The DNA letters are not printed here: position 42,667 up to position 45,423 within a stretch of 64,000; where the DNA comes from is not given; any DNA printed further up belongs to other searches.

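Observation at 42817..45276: Single secreted polypeptide combining a neutral-ceramidase-like domain with an acid-ceramidase/NAAA-like Ntn-hydrolase domain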

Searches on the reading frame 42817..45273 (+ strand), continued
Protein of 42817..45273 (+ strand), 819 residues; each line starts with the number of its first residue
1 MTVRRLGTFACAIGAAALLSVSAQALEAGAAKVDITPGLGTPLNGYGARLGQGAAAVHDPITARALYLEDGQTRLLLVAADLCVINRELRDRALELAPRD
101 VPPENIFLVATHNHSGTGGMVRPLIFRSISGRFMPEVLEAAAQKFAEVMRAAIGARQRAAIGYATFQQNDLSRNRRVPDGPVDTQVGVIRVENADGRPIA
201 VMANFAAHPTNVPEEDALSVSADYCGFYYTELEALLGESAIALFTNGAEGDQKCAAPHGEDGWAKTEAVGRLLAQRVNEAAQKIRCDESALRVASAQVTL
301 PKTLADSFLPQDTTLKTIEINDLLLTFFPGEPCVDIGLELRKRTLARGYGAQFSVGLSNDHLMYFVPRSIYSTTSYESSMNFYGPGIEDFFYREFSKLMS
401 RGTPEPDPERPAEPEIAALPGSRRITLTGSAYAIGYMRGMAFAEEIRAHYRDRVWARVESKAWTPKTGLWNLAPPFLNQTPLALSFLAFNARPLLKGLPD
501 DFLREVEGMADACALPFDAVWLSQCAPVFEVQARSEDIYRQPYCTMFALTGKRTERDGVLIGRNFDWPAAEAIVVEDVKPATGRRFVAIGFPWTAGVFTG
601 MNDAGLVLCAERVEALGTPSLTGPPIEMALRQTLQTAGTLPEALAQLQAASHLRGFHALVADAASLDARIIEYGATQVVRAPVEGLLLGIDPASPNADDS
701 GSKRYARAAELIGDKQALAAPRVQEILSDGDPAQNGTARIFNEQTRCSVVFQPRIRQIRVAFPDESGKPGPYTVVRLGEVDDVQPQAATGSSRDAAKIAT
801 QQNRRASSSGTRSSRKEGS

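Call 36: fold_search(model_id=the predicted structure, library=pdb)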
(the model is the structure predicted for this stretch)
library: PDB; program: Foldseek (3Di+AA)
matches with E <= 10: 547; with E <= 0.001: 85
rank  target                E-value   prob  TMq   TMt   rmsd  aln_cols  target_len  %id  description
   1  2zws                  4.0e-25  1.00  0.41  0.53   4.2       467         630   20  Crystal Structure Analysis of neutral ceramidase from Pseudomonas aeruginosa (released 2009-03-03)
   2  2zxc_A                6.3e-24  1.00  0.41  0.51  16.3       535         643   18  Ceramidase complexed with C2 (released 2009-02-03)
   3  4wgk_A                1.0e-22  1.00  0.40  0.49  17.3       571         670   17  Crystal structure of human neutral ceramidase with Zn-bound phosphate (released 2015-07-08)
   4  4wgk_B                1.1e-22  1.00  0.40  0.49  17.0       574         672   18  Crystal structure of human neutral ceramidase with Zn-bound phosphate (released 2015-07-08)
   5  2x1d_B                4.4e-16  1.00  0.35  0.77   4.6       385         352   16  The crystal structure of mature acyl coenzyme A:isopenicillin N acyltransferase from Penicillium chrysogenum (released 2010-03-09)
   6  2x1c_B                5.7e-16  1.00  0.36  0.78   4.2       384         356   16  The crystal structure of precursor acyl coenzyme A:isopenicillin N acyltransferase from Penicillium chrysogenum (released 2010-03-09)
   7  2x1e_C                7.8e-16  1.00  0.35  0.77   4.2       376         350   16  The crystal structure of mature acyl coenzyme A:isopenicillin N acyltransferase from Penicillium chrysogenum in comple (released 2010-03-09)
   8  2x1d_D                8.7e-16  1.00  0.35  0.78   4.3       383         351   17  The crystal structure of mature acyl coenzyme A:isopenicillin N acyltransferase from Penicillium chrysogenum (released 2010-03-09)
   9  2x1c_A                9.2e-16  1.00  0.36  0.79   4.1       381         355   15  The crystal structure of precursor acyl coenzyme A:isopenicillin N acyltransferase from Penicillium chrysogenum (released 2010-03-09)
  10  2x1d_C                2.5e-15  1.00  0.35  0.77   4.4       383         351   16  The crystal structure of mature acyl coenzyme A:isopenicillin N acyltransferase from Penicillium chrysogenum (released 2010-03-09)
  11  2x1d_A                3.1e-15  1.00  0.35  0.77   4.2       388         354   16  The crystal structure of mature acyl coenzyme A:isopenicillin N acyltransferase from Penicillium chrysogenum (released 2010-03-09)
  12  6dxw_A                4.0e-11  1.00  0.27  0.61   6.8       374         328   16  Human N-acylethanolamine-hydrolyzing acid amidase (NAAA) precursor (C126A) (released 2018-09-26)
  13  5u84_A                2.3e-09  1.00  0.29  0.62   8.5       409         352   13  Acid ceramidase (ASAH1, aCDase) from common minke whale, Cys143Ala, uncleaved (released 2018-03-28)
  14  5u81_A                2.7e-09  1.00  0.31  0.63   7.6       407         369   12  Acid ceramidase (ASAH1, aCDase) from naked mole rat, Cys143Ala, uncleaved (released 2018-03-28)
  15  5u84_B                3.5e-09  1.00  0.29  0.61   8.6       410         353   12  Acid ceramidase (ASAH1, aCDase) from common minke whale, Cys143Ala, uncleaved (released 2018-03-28)
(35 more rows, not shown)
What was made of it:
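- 44446..45153 (+): C45 Cys-Ntn beta chain, aa 544-779. Nucleophile Cys544 (44446-44448), with R563 (44503), D566 (44512), N602 (44620) and R704 (44926). IAT 2x1c/2x1d at E 4e-16, TMt 0.77-0.79 (call 36).
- On Neutral/alkaline ceramidase superfamily (Pfam PF04734 catalytic domain): Foldseek against 2zws gives E 4e-25, and against 4wgk 1e-22 (call 36).
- On Peptidase family C45 (IAT/AAT-type Cys-Ntn; PF03417, NF040521): These rank ahead of NAAA, acid ceramidase and BSH/PVA (call 36).
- On Acid ceramidase / NAAA (family C89; PF15508 + PF02275): The similarity is significant but second-tier: 6dxw at E 4e-11, TMt 0.61; 5u84 and 5u81 at about 2e-9, TMt 0.62 (call 36).
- On Choloylglycine hydrolase / penicillin V acylase (family C59; PF02275): Structural matches are third-tier (E 1e-7 to 1e-6, TMt about 0.5; call 36).
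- Closest known: Acyl-CoA:isopenicillin N acyltransferase. Same: It is the best structural match for aa ~405-790, including the pro/alpha segment (TMt 0.77-0.79; call 36).
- Closest known: Acid ceramidase. Same: The Ntn superfold is shared, with a helical alpha subunit (6dxw E 4e-11; 5u84 E 2e-9; call 36).
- Closest known: Uncharacterised bacterial C45-like protein CV2077. Same: Its fold also matches (TMt 0.72; call 36).
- The best structural match is an acyltransferase (IAT; call 36).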

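Call 38: search_protein_families(library=pfam, proteins=[P0159, P0172, P0209, P0228, P0188, P0162, P0227, P0166, P0192], max_evalue=0.01)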
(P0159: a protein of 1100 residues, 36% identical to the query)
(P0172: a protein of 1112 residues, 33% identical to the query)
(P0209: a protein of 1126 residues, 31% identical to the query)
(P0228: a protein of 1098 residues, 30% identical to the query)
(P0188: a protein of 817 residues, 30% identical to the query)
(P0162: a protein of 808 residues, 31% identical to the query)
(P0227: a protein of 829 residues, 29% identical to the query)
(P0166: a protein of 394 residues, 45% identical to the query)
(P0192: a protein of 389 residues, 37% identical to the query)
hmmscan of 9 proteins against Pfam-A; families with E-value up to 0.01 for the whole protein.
P0159 (1100 aa): 5 families
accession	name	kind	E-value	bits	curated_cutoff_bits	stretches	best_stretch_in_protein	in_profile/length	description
PF04734.18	Ceramidase_alk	-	1.6e-30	106.7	32.1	2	35-230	15-227/509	Neutral/alkaline non-lysosomal ceramidase, N-terminal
PF09752.15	ABHD18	-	4e-07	29.9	21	0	886-976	112-196/351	Alpha/beta hydrolase domain containing 18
PF03417.21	AAT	-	2.4e-05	24.6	23.2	1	556-689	5-132/225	Acyl-coenzyme A:6-aminopenicillanic acid acyl-transferase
PF00326.27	Peptidase_S9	-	5.5e-05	23.2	22.6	1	934-1061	43-168/213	Prolyl oligopeptidase family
PF01738.24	DLH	-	8.6e-05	22.7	21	1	857-983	3-125/217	Dienelactone hydrolase family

P0172 (1112 aa): 4 families
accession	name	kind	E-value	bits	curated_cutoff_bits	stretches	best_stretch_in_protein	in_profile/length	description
PF04734.18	Ceramidase_alk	-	5.1e-29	101.7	32.1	2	35-254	13-258/509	Neutral/alkaline non-lysosomal ceramidase, N-terminal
PF03417.21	AAT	-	9.7e-16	58.6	23.2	1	565-771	8-222/225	Acyl-coenzyme A:6-aminopenicillanic acid acyl-transferase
PF00326.27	Peptidase_S9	-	7.6e-05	22.7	22.6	1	945-1069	44-169/213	Prolyl oligopeptidase family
PF09752.15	ABHD18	-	0.00023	20.9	21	1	908-985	124-197/351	Alpha/beta hydrolase domain containing 18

P0209 (1126 aa): 6 families
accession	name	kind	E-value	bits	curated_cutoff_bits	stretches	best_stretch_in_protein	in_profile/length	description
PF04734.18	Ceramidase_alk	-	6.4e-18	65.1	32.1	1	39-266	4-258/509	Neutral/alkaline non-lysosomal ceramidase, N-terminal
PF09752.15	ABHD18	-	4.6e-11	42.9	21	2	882-994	94-200/351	Alpha/beta hydrolase domain containing 18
PF03417.21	AAT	-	2e-07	31.4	23.2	1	595-703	20-124/225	Acyl-coenzyme A:6-aminopenicillanic acid acyl-transferase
PF00561.26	Abhydrolase_1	-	7e-05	23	25.8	0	1040-1094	200-242/245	alpha/beta hydrolase fold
PF08386.16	Abhydrolase_4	-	0.00046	20.7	21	1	1052-1096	34-79/103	TAP-like protein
PF12146.15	Hydrolase_4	-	0.0089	15.8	27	0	966-1000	73-107/239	Serine aminopeptidase, S33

P0228 (1098 aa): 4 families
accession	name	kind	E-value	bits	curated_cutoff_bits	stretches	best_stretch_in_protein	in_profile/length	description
PF04734.18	Ceramidase_alk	-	1.4e-15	57.3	32.1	1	35-241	3-228/509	Neutral/alkaline non-lysosomal ceramidase, N-terminal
PF03417.21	AAT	-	1.4e-09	38.4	23.2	1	577-682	22-124/225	Acyl-coenzyme A:6-aminopenicillanic acid acyl-transferase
PF09752.15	ABHD18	-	1.6e-09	37.8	21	1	881-995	110-217/351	Alpha/beta hydrolase domain containing 18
PF00326.27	Peptidase_S9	-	0.0025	17.8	22.6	1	933-1060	45-169/213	Prolyl oligopeptidase family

P0188 (817 aa): 2 families
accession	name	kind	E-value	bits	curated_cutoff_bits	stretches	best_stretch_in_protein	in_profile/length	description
PF04734.18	Ceramidase_alk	-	7.2e-29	101.2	32.1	2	38-225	3-208/509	Neutral/alkaline non-lysosomal ceramidase, N-terminal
PF03417.21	AAT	-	0.00029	21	23.2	1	582-695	8-116/225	Acyl-coenzyme A:6-aminopenicillanic acid acyl-transferase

P0162 (808 aa): 1 family
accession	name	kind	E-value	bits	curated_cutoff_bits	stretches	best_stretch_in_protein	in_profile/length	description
PF04734.18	Ceramidase_alk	-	1.3e-06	27.9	32.1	1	55-190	3-144/509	Neutral/alkaline non-lysosomal ceramidase, N-terminal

P0227 (829 aa): 2 families
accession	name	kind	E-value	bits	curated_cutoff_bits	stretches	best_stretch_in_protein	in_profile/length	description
PF04734.18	Ceramidase_alk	-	4e-22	79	32.1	1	36-261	4-257/509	Neutral/alkaline non-lysosomal ceramidase, N-terminal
PF03417.21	AAT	-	2.7e-12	47.3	23.2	1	553-681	3-126/225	Acyl-coenzyme A:6-aminopenicillanic acid acyl-transferase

P0166 (394 aa): 1 family
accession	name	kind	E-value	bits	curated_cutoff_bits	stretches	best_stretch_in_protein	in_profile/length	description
PF03417.21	AAT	-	6.3e-06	26.5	23.2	1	160-267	4-110/225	Acyl-coenzyme A:6-aminopenicillanic acid acyl-transferase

P0192 (389 aa): 0 families

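Call 42: find_encoding_contigs(protein=P0132, flank=5000, max_places=1)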
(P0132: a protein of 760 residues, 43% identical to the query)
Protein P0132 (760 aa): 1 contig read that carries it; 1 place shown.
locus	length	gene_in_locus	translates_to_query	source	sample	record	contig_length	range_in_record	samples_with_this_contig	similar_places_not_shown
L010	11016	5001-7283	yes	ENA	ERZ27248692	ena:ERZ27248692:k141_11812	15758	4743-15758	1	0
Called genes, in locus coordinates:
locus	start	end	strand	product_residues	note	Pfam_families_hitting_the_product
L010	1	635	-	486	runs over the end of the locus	-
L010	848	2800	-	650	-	-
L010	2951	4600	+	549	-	PF02776:TPP_enzyme_N, PF00205:TPP_enzyme_M, PF02775:TPP_enzyme_C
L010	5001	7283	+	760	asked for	PF04734:Ceramidase_alk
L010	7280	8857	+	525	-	-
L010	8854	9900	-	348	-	PF01634:HisG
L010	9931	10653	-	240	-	PF02585:PIG-L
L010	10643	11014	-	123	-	?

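Call 43: find_encoding_contigs(protein=P0140, flank=5000, max_places=1)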
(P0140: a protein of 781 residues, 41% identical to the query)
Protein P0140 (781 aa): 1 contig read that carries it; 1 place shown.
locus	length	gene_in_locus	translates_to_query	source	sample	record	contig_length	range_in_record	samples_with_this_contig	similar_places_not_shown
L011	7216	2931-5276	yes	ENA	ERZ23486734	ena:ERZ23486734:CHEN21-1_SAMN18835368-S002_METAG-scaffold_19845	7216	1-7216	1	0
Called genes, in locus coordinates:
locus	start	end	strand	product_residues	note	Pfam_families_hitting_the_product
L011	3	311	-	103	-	?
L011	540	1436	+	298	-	PF00903:Glyoxalase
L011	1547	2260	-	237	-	PF04402:SIMPL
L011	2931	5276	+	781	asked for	PF04734:Ceramidase_alk (weak)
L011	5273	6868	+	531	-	-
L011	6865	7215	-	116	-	?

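Call 69: find_encoding_contigs(protein=P0159, flank=6000, max_places=1)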
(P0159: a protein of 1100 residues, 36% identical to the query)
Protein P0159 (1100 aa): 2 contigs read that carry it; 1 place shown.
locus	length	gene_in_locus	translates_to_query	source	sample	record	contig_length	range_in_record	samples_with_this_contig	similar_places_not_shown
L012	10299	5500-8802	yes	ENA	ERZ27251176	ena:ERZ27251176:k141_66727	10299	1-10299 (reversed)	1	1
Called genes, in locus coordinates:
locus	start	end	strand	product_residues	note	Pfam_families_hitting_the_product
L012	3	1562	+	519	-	?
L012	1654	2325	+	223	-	PF01797:Y1_Tnp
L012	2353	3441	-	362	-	PF27098:Rv0959_3rd, PF13519:VWA_2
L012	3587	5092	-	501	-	-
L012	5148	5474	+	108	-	-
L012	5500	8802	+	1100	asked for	PF04734:Ceramidase_alk, PF03417:AAT (faint), PF09752:ABHD18 (faint)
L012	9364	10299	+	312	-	?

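Call 70: find_encoding_contigs(protein=P0172, flank=6000, max_places=1)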
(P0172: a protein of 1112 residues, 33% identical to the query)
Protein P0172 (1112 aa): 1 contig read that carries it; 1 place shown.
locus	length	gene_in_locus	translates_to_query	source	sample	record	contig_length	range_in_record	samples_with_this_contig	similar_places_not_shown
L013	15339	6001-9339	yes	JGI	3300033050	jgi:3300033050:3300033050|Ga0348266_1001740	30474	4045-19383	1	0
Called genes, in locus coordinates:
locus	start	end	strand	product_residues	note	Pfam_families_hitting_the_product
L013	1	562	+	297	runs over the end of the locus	PF01259:SAICAR_synt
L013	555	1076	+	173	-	PF00731:AIRC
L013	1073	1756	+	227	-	PF02463:SMC_N (faint), PF00005:ABC_tran, PF13304:AAA_21 (faint)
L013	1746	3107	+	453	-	PF12704:MacB_PCD, PF02687:FtsX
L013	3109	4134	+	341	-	PF01008:IF-2B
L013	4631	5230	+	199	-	PF13304:AAA_21, PF13175:AAA_15 (weak)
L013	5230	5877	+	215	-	PF11536:DUF3226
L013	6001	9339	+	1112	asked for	PF04734:Ceramidase_alk, PF03417:AAT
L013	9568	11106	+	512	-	PF00221:Lyase_aromatic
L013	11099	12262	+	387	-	PF00557:Peptidase_M24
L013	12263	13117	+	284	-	PF01149:Fapy_DNA_glyco, PF06831:H2TH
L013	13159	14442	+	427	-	-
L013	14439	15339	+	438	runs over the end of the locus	-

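Call 71: find_encoding_contigs(protein=P0227, flank=6000, max_places=1)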
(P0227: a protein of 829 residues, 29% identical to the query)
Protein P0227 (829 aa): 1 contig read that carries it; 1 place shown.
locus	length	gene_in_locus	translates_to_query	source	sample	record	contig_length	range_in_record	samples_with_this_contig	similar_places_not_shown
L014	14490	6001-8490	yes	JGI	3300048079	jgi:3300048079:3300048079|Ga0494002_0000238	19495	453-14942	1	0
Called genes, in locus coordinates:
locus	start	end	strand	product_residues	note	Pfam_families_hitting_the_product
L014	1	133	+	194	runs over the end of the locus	?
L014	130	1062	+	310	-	PF07949:YbbR (faint)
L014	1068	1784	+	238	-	PF03740:PdxJ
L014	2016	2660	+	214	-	PF01256:Carb_kinase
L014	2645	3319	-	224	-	PF13487:HD_5, PF01966:HD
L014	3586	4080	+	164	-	PF08241:Methyltransf_11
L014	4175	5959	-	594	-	PF13231:PMT_2 (weak)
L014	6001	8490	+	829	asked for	PF04734:Ceramidase_alk, PF03417:AAT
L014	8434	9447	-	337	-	PF02129:Peptidase_S15 (faint), PF01738:DLH (faint), PF00326:Peptidase_S9 (weak)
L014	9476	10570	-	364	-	PF02811:PHP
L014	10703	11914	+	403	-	-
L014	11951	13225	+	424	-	-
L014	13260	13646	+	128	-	-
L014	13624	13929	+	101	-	-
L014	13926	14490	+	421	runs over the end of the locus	PF00483:NTP_transferase, PF24894:Hexapep_GlmU, PF25084:LbH_EIF2B (faint), PF25087:GMPPB_C (faint), PF25247:LbH_GLGC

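Call 73: find_homologous_proteins(query=P0307, max_evalue=0.00001)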
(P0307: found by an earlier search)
Query P0307 (525 aa): 39 proteins with E <= 0.00001 among 8000 candidates.
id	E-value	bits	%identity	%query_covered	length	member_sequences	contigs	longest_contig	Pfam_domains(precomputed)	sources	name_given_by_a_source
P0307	0.0e+0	1198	100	100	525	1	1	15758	-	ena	-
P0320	1.9e-134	467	45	92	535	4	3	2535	-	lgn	-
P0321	9.6e-118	412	41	100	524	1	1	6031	-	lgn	-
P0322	2.4e-110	388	39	94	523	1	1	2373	-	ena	-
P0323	2.2e-102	362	37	100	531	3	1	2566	-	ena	-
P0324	4.5e-98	347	36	99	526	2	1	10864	-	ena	-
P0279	2.0e-90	322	37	94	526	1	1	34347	-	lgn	-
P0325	3.3e-90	321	33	99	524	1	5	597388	-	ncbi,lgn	-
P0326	6.1e-88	314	35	91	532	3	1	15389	-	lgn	-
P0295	6.9e-88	314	35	92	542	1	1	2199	-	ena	-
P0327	5.9e-87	311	35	99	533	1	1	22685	-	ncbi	-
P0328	9.3e-86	307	34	99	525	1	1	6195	-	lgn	-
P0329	1.0e-85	307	34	99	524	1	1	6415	-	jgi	jgi:hypothetical protein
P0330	1.2e-84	303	33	99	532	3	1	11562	-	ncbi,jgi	ncbi:MAG: hypothetical protein WC655_10835 [Candidatus Hydrogenedentales bacterium]|jgi:hypothetical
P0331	1.5e-83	300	34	95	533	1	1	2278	-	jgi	-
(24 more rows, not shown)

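Call 75: search_protein_families(library=padloc, proteins=[window:42817-45273:+], max_evalue=0.01)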
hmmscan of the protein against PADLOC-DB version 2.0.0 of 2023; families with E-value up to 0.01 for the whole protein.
window:42817-45273:+ (819 aa): 0 families
